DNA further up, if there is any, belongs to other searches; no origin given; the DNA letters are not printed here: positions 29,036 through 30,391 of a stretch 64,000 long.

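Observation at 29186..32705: Tightly coupled four-gene operon of unknown function: TIGR02466 oxygenase - short GT9 - NTase - NTase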

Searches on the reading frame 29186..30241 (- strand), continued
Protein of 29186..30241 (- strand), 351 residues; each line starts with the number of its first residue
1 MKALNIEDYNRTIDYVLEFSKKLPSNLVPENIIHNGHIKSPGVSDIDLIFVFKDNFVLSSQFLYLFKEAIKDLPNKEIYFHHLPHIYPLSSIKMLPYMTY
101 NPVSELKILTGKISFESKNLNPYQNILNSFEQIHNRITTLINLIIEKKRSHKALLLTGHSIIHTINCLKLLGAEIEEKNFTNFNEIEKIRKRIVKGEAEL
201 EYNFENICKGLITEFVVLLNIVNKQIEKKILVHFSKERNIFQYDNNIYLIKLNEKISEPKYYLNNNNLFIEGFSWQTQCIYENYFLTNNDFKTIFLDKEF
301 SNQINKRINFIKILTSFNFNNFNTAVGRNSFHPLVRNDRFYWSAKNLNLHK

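Call 106: fold_search(model_id=the predicted structure, library=pdb)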
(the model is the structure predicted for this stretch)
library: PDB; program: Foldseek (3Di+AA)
matches with E <= 10: 252; with E <= 0.001: 0
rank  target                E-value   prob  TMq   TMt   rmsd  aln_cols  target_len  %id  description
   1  3c18_A                6.4e-03  0.94  0.26  0.29  10.8       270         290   15  Crystal structure of nucleotidyltransferase-like protein (ZP_00538802.1) from Exiguobacterium sibiricum 255-15 at 1.90 (released 2008-02-12)
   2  3c18_B                9.7e-03  0.90  0.24  0.27  10.8       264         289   12  Crystal structure of nucleotidyltransferase-like protein (ZP_00538802.1) from Exiguobacterium sibiricum 255-15 at 1.90 (released 2008-02-12)
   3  6sxj                  3.1e-02  0.98  0.37  0.49   6.7       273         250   14  Crystal structure of spectinomycin adenyltransferase AAD(9) from Enterococcus faecialis (released 2020-04-15)
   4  6ig4_B                2.0e-01  0.18  0.17  0.21  13.5       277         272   14  Structure of mitochondrial CDP-DAG synthase Tam41, delta 74 (released 2019-07-10)
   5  6ig4_A                2.5e-01  0.20  0.18  0.21  12.4       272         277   14  Structure of mitochondrial CDP-DAG synthase Tam41, delta 74 (released 2019-07-10)
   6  6un8_A                4.9e-01  0.41  0.29  0.37   8.5       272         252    9  Wild type ANT bound to neomycin (released 2020-05-06)
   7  9qvl                  5.2e-01  0.51  0.23  0.25   6.3       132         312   16  Crystal structure of the CtaG_C11A variant from Ruminiclostridium cellulolyticum (P2(1)2(1)2(1)-small) (released 2025-10-01)
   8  9qvs                  5.7e-01  0.38  0.21  0.24   6.8       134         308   15  Crystal structure of the CtaG_D144N variant from Ruminiclostridium cellulolyticum (P2(1)-small) (released 2025-10-01)
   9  5wd9                  6.7e-01  0.12  0.09  0.29  16.0       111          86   12  Crystal structure of Legionella pneumophila effector lpg2328 (released 2017-11-29)
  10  8j7w_B                7.8e-01  0.07  0.14  0.16  16.3       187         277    8  Cryo-EM structure of hZnT7-Fab complex in zinc state 2, determined in heterogeneous conformations- one subunit in an i (released 2023-09-20)
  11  6iuh_A                8.7e-01  0.66  0.23  0.54   5.1       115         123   12  Crystal structure of GIT1 PBD domain in complex with Liprin-alpha2 (released 2019-02-20)
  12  2lfd_MODEL_1_A        9.7e-01  0.35  0.19  0.47   8.8       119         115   12  Solution NMR structure of Diiron protein in presence of 2 eq Zn2+, Northeast Structural Genomics Consortium Ta (released 2011-08-24)
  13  6n1l                  1.1e+00  0.35  0.17  0.38   9.6       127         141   11  The complement inhibitory domain of B. burgdorferi BBK32. (released 2019-03-27)
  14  1yo7_A                1.1e+00  0.20  0.14  0.31  10.4       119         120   14  Re-engineering topology of the homodimeric ROP protein into a single-chain 4-helix bundle (released 2005-02-15)
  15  6nmk_B                1.2e+00  0.25  0.30  0.37   9.1       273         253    8  Binary complex structure of the T130K mutant of ANT-4'' with Neomycin (released 2020-01-15)
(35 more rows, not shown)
